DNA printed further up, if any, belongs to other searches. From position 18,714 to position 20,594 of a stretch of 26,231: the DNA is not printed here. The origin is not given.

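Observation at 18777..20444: B12-binding radical SAM with a Trp/Arg-rich amphipathic C-terminal tail, separated by a minimal gap from the upstream secreted PLD gene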

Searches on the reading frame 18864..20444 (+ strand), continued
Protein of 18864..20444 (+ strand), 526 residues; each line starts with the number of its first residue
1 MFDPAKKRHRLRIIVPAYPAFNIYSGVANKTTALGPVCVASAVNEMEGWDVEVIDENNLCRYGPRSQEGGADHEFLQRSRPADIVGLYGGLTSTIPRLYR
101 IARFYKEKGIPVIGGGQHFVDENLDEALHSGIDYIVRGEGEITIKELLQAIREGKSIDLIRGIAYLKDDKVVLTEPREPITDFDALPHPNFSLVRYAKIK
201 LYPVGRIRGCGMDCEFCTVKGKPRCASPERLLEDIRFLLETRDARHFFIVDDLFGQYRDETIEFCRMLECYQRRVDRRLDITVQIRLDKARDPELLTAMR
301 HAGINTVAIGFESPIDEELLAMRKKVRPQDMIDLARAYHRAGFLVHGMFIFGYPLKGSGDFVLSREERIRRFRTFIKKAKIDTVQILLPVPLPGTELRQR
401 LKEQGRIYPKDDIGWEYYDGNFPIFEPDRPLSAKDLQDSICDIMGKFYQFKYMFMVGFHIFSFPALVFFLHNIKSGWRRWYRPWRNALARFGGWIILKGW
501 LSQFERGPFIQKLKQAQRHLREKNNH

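Call 9: find_encoding_contigs(protein=P0112, flank=10000, max_places=2)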
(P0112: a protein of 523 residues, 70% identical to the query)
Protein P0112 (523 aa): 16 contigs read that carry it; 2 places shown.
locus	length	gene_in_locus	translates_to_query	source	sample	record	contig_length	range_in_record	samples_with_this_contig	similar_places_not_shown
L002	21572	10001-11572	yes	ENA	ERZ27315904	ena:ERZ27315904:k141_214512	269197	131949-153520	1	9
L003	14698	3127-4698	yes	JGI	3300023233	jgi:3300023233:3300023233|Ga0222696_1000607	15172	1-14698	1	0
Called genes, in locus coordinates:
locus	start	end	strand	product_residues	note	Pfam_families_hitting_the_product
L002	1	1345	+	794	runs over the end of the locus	PF04851:ResIII (faint), PF13604:AAA_30 (weak), PF09848:SLFN-g3_helicase, PF13245:AAA_19 (faint), PF13401:AAA_22 (faint), PF00717:Peptidase_S24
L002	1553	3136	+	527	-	PF07719:TPR_2 (faint), PF00515:TPR_1 (faint), PF13176:TPR_7 (faint), PF13181:TPR_8 (faint), PF13424:TPR_12 (faint)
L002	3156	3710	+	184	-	-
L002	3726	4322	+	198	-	PF13036:LpoB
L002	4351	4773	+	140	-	PF07233:DUF1425 (weak)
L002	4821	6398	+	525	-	PF03783:CsgG (weak), PF13036:LpoB (weak), PF00089:Trypsin, PF13365:Trypsin_2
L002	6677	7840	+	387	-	PF13439:Glyco_transf_4, PF00534:Glycos_transf_1, PF13692:Glyco_trans_1_4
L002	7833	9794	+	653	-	PF00723:Glyco_hydro_15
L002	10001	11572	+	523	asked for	PF02310:B12-binding, PF04055:Radical_SAM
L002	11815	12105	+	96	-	PF11523:DUF3223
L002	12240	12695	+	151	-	PF11964:SpoIIAA-like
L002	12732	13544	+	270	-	PF00149:Metallophos, PF12850:Metallophos_2 (weak)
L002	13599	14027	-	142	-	-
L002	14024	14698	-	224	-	PF11249:DUF3047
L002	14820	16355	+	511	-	PF28550:DUF8436 (weak), PF07992:Pyr_redox_2 (faint), PF01266:DAO (faint), PF01494:FAD_binding_3 (weak), PF03486:HI0933_like (weak), PF21688:FAD-depend_C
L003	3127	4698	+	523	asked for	PF02310:B12-binding, PF04055:Radical_SAM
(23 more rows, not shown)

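Call 12: find_related_loci(query=window:18864-20444:+, collection=genome_contigs, flank=8000)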
Query window:18864-20444:+ (526 aa) in genome_contigs; peptide patterns used: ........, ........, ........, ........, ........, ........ (x = any residue, [..] = any of these).
492 stretches matched a pattern; 472 encode a relative of the query (tblastn E <= 1e-3); the best 80 are kept; 80 distinct loci.
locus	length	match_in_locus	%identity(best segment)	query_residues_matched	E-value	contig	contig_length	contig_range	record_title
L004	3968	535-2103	75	1-526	0e+0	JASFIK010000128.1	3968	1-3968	MAG: Candidatus Omnitrophota bacterium isolate D0608S12metaG_Bin_274 D0608S12metaG_FD_scaffold_4799_c1, whole genome sho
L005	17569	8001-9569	76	1-523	0e+0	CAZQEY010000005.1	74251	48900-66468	MAG TPA_asm: uncultured Planctomycetales bacterium isolate binchicken_co178_242 genome assembly, contig: NODE_678_length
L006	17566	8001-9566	74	1-522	0e+0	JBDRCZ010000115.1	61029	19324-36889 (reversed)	MAG: Candidatus Omnitrophota bacterium isolate MEGAHIT-group-1.222 k141_1527755, whole genome shotgun sequence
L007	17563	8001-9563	73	1-521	0e+0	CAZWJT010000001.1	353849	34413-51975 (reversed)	MAG TPA_asm: uncultured Planctomycetia bacterium isolate binchicken_co115_34 genome assembly, contig: NODE_18_length_353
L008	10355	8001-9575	74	1-525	0e+0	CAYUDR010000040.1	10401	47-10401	MAG TPA_asm: uncultured Planctomycetia bacterium isolate SRP178699_co2_103 genome assembly, contig: NODE_6351_length_104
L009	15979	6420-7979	73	1-520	0e+0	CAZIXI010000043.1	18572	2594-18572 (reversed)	MAG TPA_asm: uncultured bacterium isolate SRP077602_co2_311 genome assembly, contig: NODE_4460_length_18572_cov_3.948210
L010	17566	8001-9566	73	1-522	0e+0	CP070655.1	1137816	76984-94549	MAG: Candidatus Omnitrophota bacterium isolate bin81 chromosome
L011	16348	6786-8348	73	1-521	0e+0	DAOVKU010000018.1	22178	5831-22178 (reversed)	MAG TPA_asm: Candidatus Omnitrophota bacterium isolate CSMAG_1427 CSMAG_1427_k141_3755077_length_22178_cov_25.8603, whol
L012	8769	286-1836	74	1-517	0e+0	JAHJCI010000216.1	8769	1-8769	MAG: Candidatus Omnitrophota bacterium isolate Modern_marine.mb.30 Modern_marine.mb.30_k141_2548389, whole genome shotgu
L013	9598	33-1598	72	1-522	0e+0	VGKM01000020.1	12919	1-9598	MAG: Candidatus Omnitrophota bacterium isolate K_DeepCast_150m_m1_084 K_DeepCast_150m_m1_084_Ga0194126_10009541, whole g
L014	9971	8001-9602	71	1-522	0e+0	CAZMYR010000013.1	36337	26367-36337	MAG TPA_asm: uncultured Planctomycetia bacterium isolate binchicken_co34_514 genome assembly, contig: NODE_1619_length_3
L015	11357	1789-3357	72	1-523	0e+0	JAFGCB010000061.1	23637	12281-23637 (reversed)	MAG: Candidatus Omnitrophota bacterium isolate Zod_Metabat.1076 k87_9792181, whole genome shotgun sequence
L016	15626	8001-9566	71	1-523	0e+0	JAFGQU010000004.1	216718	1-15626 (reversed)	MAG: Candidatus Omnitrophota bacterium isolate Zod_Metabat.783 k87_2392788, whole genome shotgun sequence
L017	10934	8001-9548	73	7-523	0e+0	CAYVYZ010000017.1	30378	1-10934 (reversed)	MAG TPA_asm: uncultured Planctomycetia bacterium isolate binchicken_co19_503 genome assembly, contig: NODE_2102_length_3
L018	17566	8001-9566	71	1-523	0e+0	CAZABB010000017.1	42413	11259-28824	MAG TPA_asm: uncultured Planctomycetia bacterium isolate SRP141376_co2_336 genome assembly, contig: NODE_2097_length_424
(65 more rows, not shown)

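Call 31: search_protein_representatives(protein=window:18864-20444:+)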
Query: 526 residues. Proteins with E-value up to 0.001 (for the whole library): 30150; up to 1e-10: 12470; up to 1e-30: 252. The best 150 are listed.
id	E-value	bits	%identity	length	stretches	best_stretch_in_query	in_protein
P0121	6.4e-144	497.0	48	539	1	9-511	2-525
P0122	2.6e-137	475.2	55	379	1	160-522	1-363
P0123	1.3e-126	439.8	44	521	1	7-517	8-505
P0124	1.9e-122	426.1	43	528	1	6-519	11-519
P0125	4.6e-119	414.9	46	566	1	6-523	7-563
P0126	5.0e-115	401.6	53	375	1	11-371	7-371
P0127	1.3e-111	390.4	44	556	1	8-516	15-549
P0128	2.8e-109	382.7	42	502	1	6-515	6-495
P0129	6.6e-109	381.4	42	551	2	11-464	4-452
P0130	1.8e-106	373.4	42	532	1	8-515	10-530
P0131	3.6e-105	369.1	43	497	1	10-516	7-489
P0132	2.9e-103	362.8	45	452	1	11-448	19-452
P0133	8.7e-102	357.9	44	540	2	34-455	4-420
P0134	9.6e-101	354.5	44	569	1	8-468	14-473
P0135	5.2e-100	352.1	40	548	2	10-487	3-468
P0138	1.5e-98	347.2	45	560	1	10-469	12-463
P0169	5.1e-61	223.4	33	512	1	28-518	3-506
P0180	5.9e-53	196.8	37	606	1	81-462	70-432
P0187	1.1e-49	186.0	38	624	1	83-453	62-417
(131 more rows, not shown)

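Call 33: predict_structure(alignment_id=A1)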
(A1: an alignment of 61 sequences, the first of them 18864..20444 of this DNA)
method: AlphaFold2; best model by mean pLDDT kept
length: 526 residues; sequences in the alignment: 61
mean_pLDDT: 83.3   pTM: 0.84
mean pLDDT of the five models: 83.3, 80.9, 79.1, 77.1, 73.0
residues with pLDDT >= 90: 225; 70-90: 219; 50-70: 65; < 50: 17
segments of 3 or more residues with pLDDT < 50: 19-25, 416-423
pLDDT, mean of each block of 10 residues (from residue 1): 73 78 57 90 95 89 79 92 87 69 94 83 84 90 95 91 94 91 90 92 82 65 82 96 92 86 97 94 92 96 93 86 86 95 90 67 85 94 80 76 74 48 53 76 84 84 81 81 85 80 67 77 72
secondary structure, 60 per line:
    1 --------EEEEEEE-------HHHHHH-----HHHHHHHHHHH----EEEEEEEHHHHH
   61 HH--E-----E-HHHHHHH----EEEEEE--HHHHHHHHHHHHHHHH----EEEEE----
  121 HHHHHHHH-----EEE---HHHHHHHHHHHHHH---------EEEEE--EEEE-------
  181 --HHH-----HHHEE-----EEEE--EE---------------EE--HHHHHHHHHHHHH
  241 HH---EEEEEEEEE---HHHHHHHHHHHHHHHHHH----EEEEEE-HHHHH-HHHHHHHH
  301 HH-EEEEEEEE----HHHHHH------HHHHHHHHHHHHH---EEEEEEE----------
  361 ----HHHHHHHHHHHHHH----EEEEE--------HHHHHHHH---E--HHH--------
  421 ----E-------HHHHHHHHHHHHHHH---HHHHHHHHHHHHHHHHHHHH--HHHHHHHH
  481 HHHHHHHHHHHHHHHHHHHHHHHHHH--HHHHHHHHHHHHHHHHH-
elements in order: E9-15 H23-28 H34-44 E49-55 H56-62 H73-79 E84-89 H92-107 E112-116 H121-128 E134-136 H140-153 E163-167 E170-173 E201-204 H228-242 E246-254 H258-275 E280-285 H287-291 H293-302 E304-311 H316-321 H328-340 E344-350 H365-378 E383-387 H396-403 H433-447 H451-470 H473-506 H509-525

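Call 35: fold_search(model_id=the predicted structure, library=pdb)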
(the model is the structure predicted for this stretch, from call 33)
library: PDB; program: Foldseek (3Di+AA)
matches with E <= 10: 1868; with E <= 0.001: 62
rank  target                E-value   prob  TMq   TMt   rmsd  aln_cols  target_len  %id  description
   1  9n1c                  1.1e-19  1.00  0.63  0.54  13.1       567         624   14  Crystal structure of CysS from Corallococcus sp. CA054B with 5'-deoxyadenosine, methionine, and pantetheinylated 3-ethox (released 2026-01-28)
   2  9ccb                  1.4e-19  1.00  0.55  0.68   7.2       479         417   21  X-ray crystal structure of methyl-coenzyme M reductase glutamine methylase (MgmA) from Methanothermobacter marburgensis  (released 2025-01-01)
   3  9n1d                  3.3e-19  1.00  0.64  0.54  12.7       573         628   14  Crystal structure of CysS from Corallococcus sp. CA054B with 5'-deoxyadenosine and methionine bound (released 2026-01-28)
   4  6fd2_A                4.3e-19  1.00  0.62  0.70   4.6       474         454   19  Radical SAM 1,2-diol dehydratase AprD4 in complex with its substrate paromamine (released 2018-01-17)
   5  9n1b                  6.1e-19  1.00  0.64  0.55  13.0       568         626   14  Crystal structure of CysS from Corallococcus sp. CA054B with 5'-deoxyadenosine, methionine, and pantetheinylated 3-metho (released 2026-01-28)
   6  6fd2_B                6.4e-19  1.00  0.60  0.69   5.5       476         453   19  Radical SAM 1,2-diol dehydratase AprD4 in complex with its substrate paromamine (released 2018-01-17)
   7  6wtf_A                1.4e-18  1.00  0.57  0.55   7.3       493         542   18  Structure of radical S-adenosylmethionine methyltransferase, TsrM, from Kitasatospora setae with tryptophan substrate  (released 2020-12-23)
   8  6wte_B                3.1e-18  1.00  0.56  0.55   8.0       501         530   17  Structure of radical S-adenosylmethionine methyltransferase, TsrM, from Kitasatospora setae with cobalamin and [4Fe-4S (released 2020-12-23)
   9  6wte_A                4.9e-18  1.00  0.57  0.53   8.3       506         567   17  Structure of radical S-adenosylmethionine methyltransferase, TsrM, from Kitasatospora setae with cobalamin and [4Fe-4S (released 2020-12-23)
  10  6wtf_B                6.2e-18  1.00  0.59  0.58   7.0       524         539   18  Structure of radical S-adenosylmethionine methyltransferase, TsrM, from Kitasatospora setae with tryptophan substrate  (released 2020-12-23)
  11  5ul2                  2.5e-17  1.00  0.61  0.46  11.8       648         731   16  Structure of Apo, SeMet-labeled Cobalamin-dependent S-adenosylmethionine radical enzyme OxsB (released 2017-04-19)
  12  5ul4                  7.0e-17  1.00  0.59  0.45  11.9       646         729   16  Structure of Cobalamin-dependent S-adenosylmethionine radical enzyme OxsB with aqua-cobalamin and S-adenosylmethionine b (released 2017-04-19)
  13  5ul3                  1.2e-16  1.00  0.60  0.45  12.1       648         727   16  Structure of Cobalamin-dependent S-adenosylmethionine radical enzyme OxsB with aqua-cobalamin bound (released 2017-04-19)
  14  7kdy_A                1.6e-16  1.00  0.61  0.50   6.0       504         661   17  Crystal structure of Streptomyces tokunonesis TokK with hydroxycobalamin, 5'-deoxyadenosine, methionine, and (2R)-pant (released 2022-01-12)
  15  7mjx_A                6.1e-14  1.00  0.52  0.61   5.4       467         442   14  MiaB in the complex with 5'-deoxyadenosine, methionine and RNA (released 2021-09-15)
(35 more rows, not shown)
